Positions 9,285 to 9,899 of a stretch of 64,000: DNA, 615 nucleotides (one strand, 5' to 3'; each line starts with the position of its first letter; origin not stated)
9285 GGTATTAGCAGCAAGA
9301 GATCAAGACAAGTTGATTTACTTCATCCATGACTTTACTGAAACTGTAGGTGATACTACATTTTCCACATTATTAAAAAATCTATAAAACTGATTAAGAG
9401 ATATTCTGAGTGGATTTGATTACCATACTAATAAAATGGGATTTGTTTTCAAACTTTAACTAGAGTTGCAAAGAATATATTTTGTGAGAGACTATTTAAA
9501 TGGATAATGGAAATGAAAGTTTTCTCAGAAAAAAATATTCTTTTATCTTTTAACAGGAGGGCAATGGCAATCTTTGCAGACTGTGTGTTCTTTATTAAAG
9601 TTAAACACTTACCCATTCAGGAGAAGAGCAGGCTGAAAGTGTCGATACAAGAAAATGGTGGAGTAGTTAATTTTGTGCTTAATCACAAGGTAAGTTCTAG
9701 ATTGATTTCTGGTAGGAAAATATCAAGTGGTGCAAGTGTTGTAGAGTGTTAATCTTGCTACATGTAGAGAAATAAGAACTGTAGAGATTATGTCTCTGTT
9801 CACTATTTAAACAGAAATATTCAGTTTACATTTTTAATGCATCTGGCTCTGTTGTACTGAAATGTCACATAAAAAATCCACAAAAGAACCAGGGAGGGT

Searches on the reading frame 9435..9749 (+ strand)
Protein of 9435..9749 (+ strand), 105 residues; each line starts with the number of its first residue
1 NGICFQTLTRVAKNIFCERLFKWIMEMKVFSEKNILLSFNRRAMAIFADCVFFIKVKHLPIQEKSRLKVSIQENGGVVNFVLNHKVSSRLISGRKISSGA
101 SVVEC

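Call 63: search_protein_families(library=pfam, proteins=[window:9435-9749:+], max_evalue=0.01)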
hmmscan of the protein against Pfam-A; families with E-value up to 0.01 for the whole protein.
window:9435-9749:+ (105 aa): 2 families
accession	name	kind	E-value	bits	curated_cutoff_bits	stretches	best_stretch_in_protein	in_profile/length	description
PF00533.33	BRCT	-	0.0014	19.2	21.3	1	45-87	4-44/78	BRCA1 C Terminus (BRCT) domain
PF16589.12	BRCT_2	-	0.0056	17.4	27.3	1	46-92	2-46/86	BRCT domain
